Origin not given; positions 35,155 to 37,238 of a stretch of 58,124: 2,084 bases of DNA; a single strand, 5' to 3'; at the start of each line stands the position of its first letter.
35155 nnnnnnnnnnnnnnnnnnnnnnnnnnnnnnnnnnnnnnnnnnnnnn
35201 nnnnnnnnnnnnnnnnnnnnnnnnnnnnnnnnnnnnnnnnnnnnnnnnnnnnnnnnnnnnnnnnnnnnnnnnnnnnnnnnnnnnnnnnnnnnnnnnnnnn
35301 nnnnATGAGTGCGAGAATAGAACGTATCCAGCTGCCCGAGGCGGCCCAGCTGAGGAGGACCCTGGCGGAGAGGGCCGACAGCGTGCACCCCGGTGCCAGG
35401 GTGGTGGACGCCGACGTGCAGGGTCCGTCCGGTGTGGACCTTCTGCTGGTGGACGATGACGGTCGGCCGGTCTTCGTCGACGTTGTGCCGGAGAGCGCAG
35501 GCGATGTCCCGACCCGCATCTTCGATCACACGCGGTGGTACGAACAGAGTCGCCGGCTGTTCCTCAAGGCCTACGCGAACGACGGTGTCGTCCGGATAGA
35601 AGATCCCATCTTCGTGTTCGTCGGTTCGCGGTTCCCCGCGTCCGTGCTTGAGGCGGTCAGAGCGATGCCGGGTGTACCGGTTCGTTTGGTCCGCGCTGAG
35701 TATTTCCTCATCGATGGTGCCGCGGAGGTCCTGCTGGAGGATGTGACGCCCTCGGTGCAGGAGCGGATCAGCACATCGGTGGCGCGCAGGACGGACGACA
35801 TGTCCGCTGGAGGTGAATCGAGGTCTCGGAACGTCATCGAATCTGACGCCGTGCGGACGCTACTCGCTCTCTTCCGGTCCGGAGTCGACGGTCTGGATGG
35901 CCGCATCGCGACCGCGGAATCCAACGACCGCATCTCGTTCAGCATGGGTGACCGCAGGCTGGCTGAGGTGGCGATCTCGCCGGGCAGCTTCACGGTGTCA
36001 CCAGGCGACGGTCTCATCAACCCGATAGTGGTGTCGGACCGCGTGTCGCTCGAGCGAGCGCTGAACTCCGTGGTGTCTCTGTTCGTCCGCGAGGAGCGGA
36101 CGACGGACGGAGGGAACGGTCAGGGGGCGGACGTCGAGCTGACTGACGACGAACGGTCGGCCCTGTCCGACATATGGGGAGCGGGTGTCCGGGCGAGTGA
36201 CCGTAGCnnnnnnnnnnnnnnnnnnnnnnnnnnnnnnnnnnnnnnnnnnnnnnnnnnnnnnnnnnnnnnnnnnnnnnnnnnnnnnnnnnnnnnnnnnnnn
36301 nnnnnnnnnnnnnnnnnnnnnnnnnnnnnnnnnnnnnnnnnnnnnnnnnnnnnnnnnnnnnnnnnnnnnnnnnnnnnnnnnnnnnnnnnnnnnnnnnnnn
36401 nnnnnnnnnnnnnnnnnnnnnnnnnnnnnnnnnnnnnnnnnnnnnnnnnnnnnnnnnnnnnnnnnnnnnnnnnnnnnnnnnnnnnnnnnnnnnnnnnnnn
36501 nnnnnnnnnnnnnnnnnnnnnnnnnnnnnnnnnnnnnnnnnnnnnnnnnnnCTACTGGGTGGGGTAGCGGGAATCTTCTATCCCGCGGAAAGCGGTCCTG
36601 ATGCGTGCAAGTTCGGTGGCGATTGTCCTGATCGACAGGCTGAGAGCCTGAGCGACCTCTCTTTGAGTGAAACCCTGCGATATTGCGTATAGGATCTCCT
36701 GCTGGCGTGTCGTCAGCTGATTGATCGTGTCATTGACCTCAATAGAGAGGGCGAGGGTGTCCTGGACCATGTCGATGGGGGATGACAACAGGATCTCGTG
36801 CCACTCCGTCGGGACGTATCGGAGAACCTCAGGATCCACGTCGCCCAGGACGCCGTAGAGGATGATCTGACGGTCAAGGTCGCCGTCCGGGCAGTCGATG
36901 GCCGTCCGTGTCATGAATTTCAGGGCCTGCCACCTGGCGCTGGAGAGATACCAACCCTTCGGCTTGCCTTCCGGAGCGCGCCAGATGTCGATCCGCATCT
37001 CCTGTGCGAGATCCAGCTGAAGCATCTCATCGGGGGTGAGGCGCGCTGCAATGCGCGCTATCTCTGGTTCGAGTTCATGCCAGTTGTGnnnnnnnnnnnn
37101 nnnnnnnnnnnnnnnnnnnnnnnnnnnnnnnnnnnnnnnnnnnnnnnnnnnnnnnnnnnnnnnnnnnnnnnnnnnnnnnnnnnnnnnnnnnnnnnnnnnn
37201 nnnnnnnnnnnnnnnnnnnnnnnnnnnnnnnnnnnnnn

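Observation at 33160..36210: ParA ATPase fused to an AMPK-beta-type glycogen-binding module, with a degenerate MinD-like ATPase and an orphan protein: candidate glycogen-granule positioning system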

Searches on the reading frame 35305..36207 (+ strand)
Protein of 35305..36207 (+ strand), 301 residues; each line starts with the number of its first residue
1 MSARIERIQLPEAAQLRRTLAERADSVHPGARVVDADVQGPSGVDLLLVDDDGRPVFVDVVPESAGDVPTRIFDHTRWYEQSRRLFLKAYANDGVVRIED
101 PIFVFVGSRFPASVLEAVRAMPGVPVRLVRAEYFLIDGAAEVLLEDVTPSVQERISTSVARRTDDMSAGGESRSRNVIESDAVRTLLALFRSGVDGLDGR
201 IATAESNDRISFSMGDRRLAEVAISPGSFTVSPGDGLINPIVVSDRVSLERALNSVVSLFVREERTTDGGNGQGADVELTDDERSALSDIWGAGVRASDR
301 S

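Call 3: search_protein_families(library=pfam, proteins=[window:35305-36207:+], max_evalue=0.1)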
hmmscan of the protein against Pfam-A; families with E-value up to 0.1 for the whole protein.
window:35305-36207:+ (301 aa): 0 families

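Call 4: search_protein_families(library=ncbifam, proteins=[window:35305-36207:+], max_evalue=0.1)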
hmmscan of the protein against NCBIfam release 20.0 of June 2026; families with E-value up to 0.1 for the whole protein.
window:35305-36207:+ (301 aa): 0 families

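Call 15: find_homologous_proteins(query=window:35305-36207:+, max_evalue=0.001)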
Query window:35305-36207:+ (301 aa): 148 proteins with E <= 0.001 among 8000 candidates; the best 120 are listed.
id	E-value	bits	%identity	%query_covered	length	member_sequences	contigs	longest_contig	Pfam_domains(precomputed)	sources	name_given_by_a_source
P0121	1.3e-174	597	94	100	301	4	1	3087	-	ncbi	-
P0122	4.1e-172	589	92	100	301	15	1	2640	-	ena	-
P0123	1.6e-167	574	90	100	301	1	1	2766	-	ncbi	-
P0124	5.6e-163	559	88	100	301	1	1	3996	-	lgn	-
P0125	7.6e-163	559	88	100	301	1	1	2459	-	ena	-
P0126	7.7e-163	559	88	100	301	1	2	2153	-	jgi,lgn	jgi:hypothetical protein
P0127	2.3e-162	557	87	100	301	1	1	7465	-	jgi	jgi:hypothetical protein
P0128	2.4e-162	557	87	100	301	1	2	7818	-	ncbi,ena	-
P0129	3.0e-162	557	87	100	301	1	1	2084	-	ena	-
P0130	3.5e-162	556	87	100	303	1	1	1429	-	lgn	-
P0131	4.6e-162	556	87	100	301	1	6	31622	-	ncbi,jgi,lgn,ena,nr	ncbi:MAG: hypothetical protein KAJ04_00165 [Candidatus Eisenbacteria sp.]|jgi:hypothetical protein|n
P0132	4.7e-162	556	87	100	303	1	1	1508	-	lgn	-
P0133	7.4e-162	555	87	100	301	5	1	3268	-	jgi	jgi:hypothetical protein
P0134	1.0e-161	555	87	100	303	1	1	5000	-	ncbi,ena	-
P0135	1.5e-161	554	87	100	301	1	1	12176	-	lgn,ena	-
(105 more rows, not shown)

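Call 25: search_protein_representatives(alignment_id=A1)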
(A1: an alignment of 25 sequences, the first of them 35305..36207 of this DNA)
Query: 25 sequences, 301 profile positions. Proteins with E-value up to 0.001 (for the whole library): 283; up to 1e-10: 30; up to 1e-30: 13. The best 150 are listed.
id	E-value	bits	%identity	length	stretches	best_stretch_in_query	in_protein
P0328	2.6e-120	417.2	-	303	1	1-297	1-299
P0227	1.1e-116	405.3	-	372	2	1-181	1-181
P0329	9.1e-111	385.9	-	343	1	1-298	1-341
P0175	1.7e-107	375.2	-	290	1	1-228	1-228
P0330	2.5e-105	368.0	-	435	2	1-172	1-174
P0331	3.2e-99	348.0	-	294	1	1-296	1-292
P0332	1.2e-91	323.0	-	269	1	33-300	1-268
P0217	1.4e-73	263.8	-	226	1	1-167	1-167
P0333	3.4e-55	203.4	-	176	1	126-300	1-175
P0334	3.6e-55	203.3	-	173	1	129-298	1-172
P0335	1.2e-53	198.3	-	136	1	167-300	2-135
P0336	9.4e-35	136.3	-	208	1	10-146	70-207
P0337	2.1e-33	131.8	-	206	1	12-157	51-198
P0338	3.1e-29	118.2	-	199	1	6-146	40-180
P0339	1.5e-26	109.4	-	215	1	11-141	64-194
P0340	2.6e-19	85.5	-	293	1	3-278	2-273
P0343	8.1e-15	70.8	-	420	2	11-154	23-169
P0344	1.1e-14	70.3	-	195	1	10-159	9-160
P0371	2.1e-08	49.8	-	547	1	2-159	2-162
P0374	2.5e-08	49.5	-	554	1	2-210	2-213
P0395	2.8e-07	46.0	-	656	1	4-156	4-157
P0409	1.1e-06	44.2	-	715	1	4-159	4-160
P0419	1.6e-06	43.6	-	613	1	1-163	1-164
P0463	1.0e-05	41.0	-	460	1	10-147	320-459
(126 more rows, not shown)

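Call 26: search_protein_families(library=pfam, proteins=[P0336, P0340, P0343, P0344, P0371, P0374, P0395, P0409, P0419, P0463], max_evalue=0.01)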
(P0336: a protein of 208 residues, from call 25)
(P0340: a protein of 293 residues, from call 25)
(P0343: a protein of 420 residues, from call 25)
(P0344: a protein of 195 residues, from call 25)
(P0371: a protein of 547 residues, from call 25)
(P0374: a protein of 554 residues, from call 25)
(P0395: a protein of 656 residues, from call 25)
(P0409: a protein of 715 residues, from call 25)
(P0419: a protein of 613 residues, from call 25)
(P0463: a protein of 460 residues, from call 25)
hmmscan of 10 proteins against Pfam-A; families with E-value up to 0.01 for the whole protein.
P0336 (208 aa): 0 families

P0340 (293 aa): 0 families

P0343 (420 aa): 0 families

P0344 (195 aa): 1 family
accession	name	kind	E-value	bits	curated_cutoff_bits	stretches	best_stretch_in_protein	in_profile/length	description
PF01939.22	NucS_C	-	0.0086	16.5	24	0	13-61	3-50/124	Endonuclease NucS C-terminal domain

P0371 (547 aa): 0 families

P0374 (554 aa): 0 families

P0395 (656 aa): 0 families

P0409 (715 aa): 0 families

P0419 (613 aa): 0 families

P0463 (460 aa): 1 family
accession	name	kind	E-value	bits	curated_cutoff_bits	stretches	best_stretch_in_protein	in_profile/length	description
PF01939.22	NucS_C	-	0.0021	18.4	24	1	324-370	3-48/124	Endonuclease NucS C-terminal domain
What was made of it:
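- On PD-(D/E)XK nucleases, NucS/EndoMS-like (gene 3 N-domain): Two relatives give sub-threshold NucS_C hits (call 26).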

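Call 27: predict_structure(alignment_id=A1)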
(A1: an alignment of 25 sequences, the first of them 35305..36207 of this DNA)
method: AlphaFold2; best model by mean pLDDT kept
length: 301 residues; sequences in the alignment: 25
mean_pLDDT: 72.7   pTM: 0.50
mean pLDDT of the five models: 72.7, 67.6, 66.0, 65.5, 63.2
residues with pLDDT >= 90: 38; 70-90: 168; 50-70: 48; < 50: 47
segments of 3 or more residues with pLDDT < 50: 152-171, 268-279, 292-301
pLDDT, mean of each block of 10 residues (from residue 1): 67 84 89 84 87 93 81 89 88 89 91 82 86 78 83 35 31 57 70 72 81 83 80 72 72 76 54 40 53 37 36
secondary structure, 60 per line:
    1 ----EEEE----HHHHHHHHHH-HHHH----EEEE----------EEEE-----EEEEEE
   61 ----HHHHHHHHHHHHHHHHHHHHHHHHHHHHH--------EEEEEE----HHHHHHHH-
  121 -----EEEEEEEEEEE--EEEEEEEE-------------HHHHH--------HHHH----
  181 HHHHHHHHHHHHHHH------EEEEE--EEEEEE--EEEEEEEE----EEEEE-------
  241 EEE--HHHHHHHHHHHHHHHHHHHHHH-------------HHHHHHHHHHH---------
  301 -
elements in order: E5-8 H13-22 H24-27 E32-35 E46-49 E55-60 H65-93 E102-107 H112-119 E126-136 E139-146 H160-164 H173-176 H181-195 E202-206 E209-214 E217-224 E229-233 E241-243 H246-267 H281-291
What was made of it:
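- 35305..36210 (+): Gene 3: partner protein. Inactivated NucS/EndoMS-like PD-(D/E)XK fold (aa 1-150), disordered linker, alpha/beta domain (aa 175-265), conserved acidic C-terminal helix (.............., aa 280-293). AF2 model with mean pLDDT 72.7, and 80-93 over the N-domain (call 27).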

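Call 31: fold_search(model_id=the predicted structure, library=pdb)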
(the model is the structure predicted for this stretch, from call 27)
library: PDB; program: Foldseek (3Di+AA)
matches with E <= 10: 578; with E <= 0.001: 0
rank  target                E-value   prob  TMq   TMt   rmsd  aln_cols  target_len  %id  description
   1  3dnx                  2.8e-03  0.92  0.21  0.36  19.6       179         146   17  SPO1766 protein of unknown function from Silicibacter pomeroyi. (released 2008-09-02)
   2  6g2h_C                5.6e-03  0.51  0.21  0.09  17.2       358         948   10  Filament of acetyl-CoA carboxylase and BRCT domains of BRCA1 (ACC-BRCT) core at 4.6 A resolution (released 2018-06-13)
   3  5gke_A                7.2e-03  1.00  0.27  0.33   5.6       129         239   15  Structure of EndoMS-dsDNA1 complex (released 2016-11-02)
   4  5gkj_A                1.5e-02  0.99  0.23  0.32   7.3       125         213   11  Structure of EndoMS in apo form (released 2016-11-02)
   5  6rmd_D                1.5e-02  0.16  0.11  0.09  17.5       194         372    9  Structure of ATP bound Plasmodium falciparum IMP-nucleotidase (released 2020-07-15)
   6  9xps_6                2.0e-02  0.33  0.15  0.19  20.1       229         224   12  The neck structure of the Phage Phikz (released 2026-02-11)
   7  4dap                  2.2e-02  0.77  0.23  0.28   7.5       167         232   15  The structure of Escherichia coli SfsA (released 2013-08-14)
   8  2vld_A                2.5e-02  0.99  0.27  0.34   6.4       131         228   14  crystal structure of a repair endonuclease from Pyrococcus abyssi (released 2009-05-19)
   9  6rmo_L                2.5e-02  0.18  0.12  0.10  18.1       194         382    8  Structure of Plasmodium falciparum IMP-nucleotidase (released 2020-07-15)
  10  6qnz_B                2.8e-02  0.96  0.20  0.12   4.9       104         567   10  Crystal structure of the site-specific DNA nickase N.BspD6I E418A Mutant (released 2020-03-04)
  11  6rmd_A                3.0e-02  0.16  0.11  0.08  17.3       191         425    8  Structure of ATP bound Plasmodium falciparum IMP-nucleotidase (released 2020-07-15)
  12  6rmo_E                3.4e-02  0.25  0.12  0.09  16.4       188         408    8  Structure of Plasmodium falciparum IMP-nucleotidase (released 2020-07-15)
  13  2ewf                  3.6e-02  0.93  0.21  0.12   5.1        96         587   14  Crystal structure of the site-specific DNA nickase N.BspD6I (released 2006-11-21)
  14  6rmo_D                3.6e-02  0.20  0.12  0.10  17.4       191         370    8  Structure of Plasmodium falciparum IMP-nucleotidase (released 2020-07-15)
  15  8ti9_B                4.8e-02  0.89  0.25  0.37   6.7       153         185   10  CryoEM structure of octamer assembly of Shedu nuclease domain from Bacillus cereus (released 2024-07-31)
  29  2vld_B                8.2e-02  0.97  0.28  0.35   6.2       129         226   15  crystal structure of a repair endonuclease from Pyrococcus abyssi (released 2009-05-19)
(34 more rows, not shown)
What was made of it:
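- On PD-(D/E)XK nucleases, NucS/EndoMS-like (gene 3 N-domain): Foldseek hits to 5gke and 2vld have prob 0.99-1.0 but E 7e-3 to 2.5e-2 and TM about 0.3 (call 31).
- The partner unit has its own folded domains, a pseudo-ATPase and a nuclease fold, that could bind a separate cargo (calls 27, 31).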

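Call 43: search_protein_families(library=padloc, proteins=[window:35305-36207:+], max_evalue=0.01)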
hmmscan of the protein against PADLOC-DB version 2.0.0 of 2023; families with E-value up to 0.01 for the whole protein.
window:35305-36207:+ (301 aa): 0 families

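Call 56: find_encoding_contigs(protein=P0336, flank=6000, max_places=2)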
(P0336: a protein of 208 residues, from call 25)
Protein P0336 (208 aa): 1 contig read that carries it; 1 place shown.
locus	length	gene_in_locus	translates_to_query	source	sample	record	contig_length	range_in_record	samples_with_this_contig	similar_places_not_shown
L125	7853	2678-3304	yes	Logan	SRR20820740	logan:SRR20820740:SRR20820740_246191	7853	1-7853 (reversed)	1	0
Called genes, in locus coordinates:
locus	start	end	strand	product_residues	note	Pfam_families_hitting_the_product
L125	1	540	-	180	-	?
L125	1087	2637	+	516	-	PF00142:Fer4_NifH (weak), PF01656:CbiA, PF02374:ArsA_ATPase (weak), PF06564:CBP_BcsQ, PF10609:ParA, PF13614:AAA_31, PF02922:CBM_48, PF16561:AMPK1_CBM, +1 more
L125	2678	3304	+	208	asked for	-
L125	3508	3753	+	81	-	PF13240:Zn_Ribbon_1 (weak)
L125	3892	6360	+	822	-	PF01650:Peptidase_C13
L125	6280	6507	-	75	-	-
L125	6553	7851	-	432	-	?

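Call 57: find_encoding_contigs(protein=P0463, flank=6000, max_places=2)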
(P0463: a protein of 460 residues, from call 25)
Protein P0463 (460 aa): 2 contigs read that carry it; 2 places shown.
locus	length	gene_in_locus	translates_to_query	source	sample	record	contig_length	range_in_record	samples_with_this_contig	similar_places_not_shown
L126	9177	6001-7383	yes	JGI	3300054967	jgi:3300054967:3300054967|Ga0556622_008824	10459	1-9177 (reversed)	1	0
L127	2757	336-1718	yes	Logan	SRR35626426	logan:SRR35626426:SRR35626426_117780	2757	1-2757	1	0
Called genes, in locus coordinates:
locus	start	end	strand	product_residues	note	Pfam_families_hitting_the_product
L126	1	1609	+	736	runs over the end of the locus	PF07596:SBP_bac_10 (weak)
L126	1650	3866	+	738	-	-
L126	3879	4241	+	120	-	-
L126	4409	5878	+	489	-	PF00142:Fer4_NifH (weak), PF01656:CbiA, PF02374:ArsA_ATPase (weak), PF06564:CBP_BcsQ, PF10609:ParA, PF13614:AAA_31, PF02922:CBM_48 (weak), PF16561:AMPK1_CBM, +1 more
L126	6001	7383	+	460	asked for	-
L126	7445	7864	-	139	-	-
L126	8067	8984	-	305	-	PF25087:GMPPB_C (faint), PF00132:Hexapep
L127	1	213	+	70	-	?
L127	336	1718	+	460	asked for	-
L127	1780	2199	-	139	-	-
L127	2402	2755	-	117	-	?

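Call 58: find_encoding_contigs(protein=P0371, flank=6000, max_places=3)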
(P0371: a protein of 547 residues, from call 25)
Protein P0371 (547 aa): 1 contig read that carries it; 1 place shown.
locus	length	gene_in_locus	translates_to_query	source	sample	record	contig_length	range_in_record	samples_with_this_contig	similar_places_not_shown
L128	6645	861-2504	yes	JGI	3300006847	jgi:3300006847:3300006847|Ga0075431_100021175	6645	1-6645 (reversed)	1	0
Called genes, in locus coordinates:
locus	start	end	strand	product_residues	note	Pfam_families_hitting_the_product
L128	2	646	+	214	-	?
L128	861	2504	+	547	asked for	-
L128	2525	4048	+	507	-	PF00072:Response_reg, PF08668:HDOD (weak), PF13487:HD_5, PF01966:HD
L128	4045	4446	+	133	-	PF00072:Response_reg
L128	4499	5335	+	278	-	PF13489:Methyltransf_23, PF01209:Ubie_methyltran, PF13847:Methyltransf_31, PF08241:Methyltransf_11, PF08242:Methyltransf_12, PF13649:Methyltransf_25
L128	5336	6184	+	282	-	PF00891:Methyltransf_2 (weak), PF13489:Methyltransf_23, PF13847:Methyltransf_31, PF08241:Methyltransf_11, PF08242:Methyltransf_12, PF13649:Methyltransf_25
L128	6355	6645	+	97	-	?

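Call 59: search_protein_families(library=pfam, proteins=[L128:2-643:+, L125:1087-2634:+, L126:4409-5875:+], max_evalue=0.01)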
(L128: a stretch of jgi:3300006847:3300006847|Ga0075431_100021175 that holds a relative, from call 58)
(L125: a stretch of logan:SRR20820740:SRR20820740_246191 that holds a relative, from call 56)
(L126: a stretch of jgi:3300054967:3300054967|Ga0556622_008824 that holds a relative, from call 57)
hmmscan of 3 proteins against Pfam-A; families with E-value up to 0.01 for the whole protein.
L128:2-643:+ (214 aa): 4 families
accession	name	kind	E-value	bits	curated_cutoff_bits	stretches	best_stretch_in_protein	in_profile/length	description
PF00158.32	Sigma54_activat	-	4.9e-30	104.8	20.2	1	1-76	92-167/168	Sigma-54 interaction domain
PF25601.1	AAA_lid_14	-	6.7e-27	93.6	27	1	82-160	1-79/87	AAA+ ATPase lid domain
PF02954.25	HTH_8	-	5.4e-13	48.9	22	1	173-211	1-39/42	Bacterial regulatory protein, Fis family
PF14532.12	Sigma54_activ_2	-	4.8e-08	33.8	25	1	2-81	69-138/138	Sigma-54 interaction domain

L125:1087-2634:+ (516 aa): 10 families
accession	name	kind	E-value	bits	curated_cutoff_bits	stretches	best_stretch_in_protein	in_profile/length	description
PF13614.12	AAA_31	-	3.6e-50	170.8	27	1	1-172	1-172/177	AAA domain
PF01656.29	CbiA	-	8.2e-18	65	25.4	1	4-226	1-124/125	CobQ/CobB/MinD/ParA nucleotide binding domain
PF10609.15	ParA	-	2.8e-11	43.7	27.1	1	3-166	5-162/246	NUBPL iron-transfer P-loop NTPase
PF02922.24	CBM_48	-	1e-10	42.3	22.4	1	283-349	3-72/83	Carbohydrate-binding module 48 (Isoamylase N-terminal domain)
PF16561.11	AMPK1_CBM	-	1.3e-10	41.8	26.8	1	301-357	12-66/85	Glycogen recognition site of AMP-activated protein kinase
PF06564.18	CBP_BcsQ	-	7.5e-10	39.2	21.3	1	1-152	1-150/234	Cellulose biosynthesis protein BcsQ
PF00142.24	Fer4_NifH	-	6.8e-08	32.7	25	1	7-44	5-42/271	4Fe-4S iron sulfur cluster binding proteins, NifH/frxC family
PF09140.17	MipZ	-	1.9e-07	31.1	20.7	1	4-43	3-42/262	ATPase MipZ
PF02374.21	ArsA_ATPase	-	7.8e-06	25.8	24.3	1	5-41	4-40/305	Anion-transporting ATPase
PF07015.17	VirC1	-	0.0074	16.1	24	0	1-39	1-39/231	VirC1 protein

L126:4409-5875:+ (489 aa): 11 families
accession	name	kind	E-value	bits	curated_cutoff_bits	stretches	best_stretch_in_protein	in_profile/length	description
PF13614.12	AAA_31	-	5.3e-52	176.8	27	1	35-209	1-171/177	AAA domain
PF01656.29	CbiA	-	6.4e-21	75.1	25.4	1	38-265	1-125/125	CobQ/CobB/MinD/ParA nucleotide binding domain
PF06564.18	CBP_BcsQ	-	1.5e-12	48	21.3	1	35-282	1-230/234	Cellulose biosynthesis protein BcsQ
PF16561.11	AMPK1_CBM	-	1.7e-11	44.6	26.8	1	416-487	10-78/85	Glycogen recognition site of AMP-activated protein kinase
PF09140.17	MipZ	-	2.2e-09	37.4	20.7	1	37-75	2-40/262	ATPase MipZ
PF10609.15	ParA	-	9.8e-08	32.1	27.1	1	34-77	2-45/246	NUBPL iron-transfer P-loop NTPase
PF00142.24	Fer4_NifH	-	2.2e-07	31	25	1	41-114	5-76/271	4Fe-4S iron sulfur cluster binding proteins, NifH/frxC family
PF02922.24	CBM_48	-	1.2e-06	29.1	22.4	1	407-463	12-72/83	Carbohydrate-binding module 48 (Isoamylase N-terminal domain)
PF02374.21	ArsA_ATPase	-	2.9e-06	27.2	24.3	1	40-166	5-135/305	Anion-transporting ATPase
PF07015.17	VirC1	-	0.00025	20.9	24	1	35-73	1-39/231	VirC1 protein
PF13481.12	AAA_25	-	0.0049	17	27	1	41-111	38-99/195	AAA domain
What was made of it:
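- Tried and rejected: Long Ala/Pro-rich proteins that start with a g3-like domain (P0371) are not next to a ParA (calls 58, 59).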

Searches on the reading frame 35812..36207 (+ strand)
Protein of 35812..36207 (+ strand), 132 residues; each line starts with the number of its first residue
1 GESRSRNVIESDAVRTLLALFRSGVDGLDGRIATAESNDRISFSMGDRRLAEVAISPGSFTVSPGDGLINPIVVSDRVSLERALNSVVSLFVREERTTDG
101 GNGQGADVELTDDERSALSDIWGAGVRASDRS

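Call 73: predict_structure(alignment_id=A6)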
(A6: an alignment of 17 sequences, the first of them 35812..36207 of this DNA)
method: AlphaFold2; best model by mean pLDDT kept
length: 132 residues; sequences in the alignment: 17
mean_pLDDT: 71.8   pTM: 0.59
mean pLDDT of the five models: 71.8, 71.8, 71.8, 71.6, 70.5
residues with pLDDT >= 90: 18; 70-90: 64; 50-70: 18; < 50: 32
segments of 3 or more residues with pLDDT < 50: 1-7, 99-110, 123-132
pLDDT, mean of each block of 10 residues (from residue 1): 49 85 86 86 87 89 78 89 88 66 42 53 44 35
secondary structure, 60 per line:
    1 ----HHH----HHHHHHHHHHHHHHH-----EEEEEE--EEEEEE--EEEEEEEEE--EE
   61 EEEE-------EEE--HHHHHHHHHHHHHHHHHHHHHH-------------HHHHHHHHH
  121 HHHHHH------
elements in order: H12-26 E32-37 E40-45 E48-56 E59-64 E72-74 H77-98 H112-126

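Call 76: fold_search(model_id=the predicted structure, library=pdb)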
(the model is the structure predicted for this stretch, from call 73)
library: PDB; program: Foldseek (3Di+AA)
matches with E <= 10: 538; with E <= 0.001: 0
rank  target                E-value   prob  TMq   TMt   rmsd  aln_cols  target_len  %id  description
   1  4r7r                  5.8e-02  0.69  0.26  0.28  12.1        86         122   16  Crystal Structure of Putative Lipoprotein from Clostridium perfringens (released 2014-09-10)
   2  9jb5_B                1.1e-01  0.66  0.35  0.39   6.2       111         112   13  Crystal structure of Arabidopsis theliana FRATAXIN HOMOLOG (released 2025-01-01)
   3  2i8d_A                1.1e-01  0.41  0.31  0.34  16.2       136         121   10  Crystal structure of an uncharacterized conserved protein of COG5646 (ZP_00384875.1) from Lactobacillus casei ATCC 334 (released 2006-09-19)
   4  1ly7_MODEL_1_A        2.1e-01  0.33  0.29  0.31   9.3       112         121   12  The solution structure of the the c-terminal domain of frataxin, the protein responsible for friedreich ataxia (released 2002-06-26)
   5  6nzu_I                2.2e-01  0.44  0.32  0.35   7.1       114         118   13  Structure of the human frataxin-bound iron-sulfur cluster assembly complex (released 2019-05-22)
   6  8e22_MODEL_1_X        2.8e-01  0.33  0.33  0.33  10.1       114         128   10  VPS37A_21-148 (released 2023-08-09)
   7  7n9i                  3.0e-01  0.63  0.31  0.32   3.9        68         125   13  1.4A Structure of Drosophila melanogaster Frataxin (released 2022-06-22)
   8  9kby_A                3.0e-01  0.11  0.18  0.05  14.1       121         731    8  Cryo-EM structure of DCL4-Hairpin RNA complex (released 2026-02-18)
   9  6rmo_D                3.2e-01  0.20  0.25  0.10  15.1       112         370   11  Structure of Plasmodium falciparum IMP-nucleotidase (released 2020-07-15)
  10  3lxq_A                3.8e-01  0.12  0.18  0.08  10.8        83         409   13  The Crystal Structure of a Protein in the Alkaline Phosphatase Superfamily from Vibrio parahaemolyticus to 1.95A (released 2010-03-09)
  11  9t2w_B                4.9e-01  0.41  0.39  0.42  14.9       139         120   12  YdhG-like domain-containing protein (Frataxin) from Listeria monocytogenes (released 2025-11-19)
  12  3lxq_B                4.9e-01  0.10  0.18  0.08  10.9        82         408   13  The Crystal Structure of a Protein in the Alkaline Phosphatase Superfamily from Vibrio parahaemolyticus to 1.95A (released 2010-03-09)
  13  9jb5_A                5.2e-01  0.35  0.36  0.38   6.3       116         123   12  Crystal structure of Arabidopsis theliana FRATAXIN HOMOLOG (released 2025-01-01)
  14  3t3l                  6.2e-01  0.41  0.26  0.28   5.3        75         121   11  1.15 A structure of human frataxin variant Q153A (released 2011-08-10)
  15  6fco_C                7.0e-01  0.44  0.31  0.33   3.9        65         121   11  Structural and functional characterisation of Frataxin (FXN) like protein from Chaetomium thermophilum (released 2019-01-23)
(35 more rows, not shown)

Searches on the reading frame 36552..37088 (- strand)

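Call 36: search_protein_families(library=pfam, proteins=[window:36552-37088:-], max_evalue=0.001)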
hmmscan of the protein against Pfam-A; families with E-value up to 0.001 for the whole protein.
window:36552-37088:- (178 aa): 3 families
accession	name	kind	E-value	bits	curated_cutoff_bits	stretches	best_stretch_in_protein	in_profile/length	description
PF08281.18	Sigma70_r4_2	-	1.6e-07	31.3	25.7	1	118-165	4-52/54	Sigma-70, region 4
PF00196.25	GerE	-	1.9e-06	27.8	23.5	1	124-163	2-41/57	Bacterial regulatory proteins, luxR family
PF04542.20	Sigma70_r2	-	0.00021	21.4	24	1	5-61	4-67/71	Sigma-70 region 2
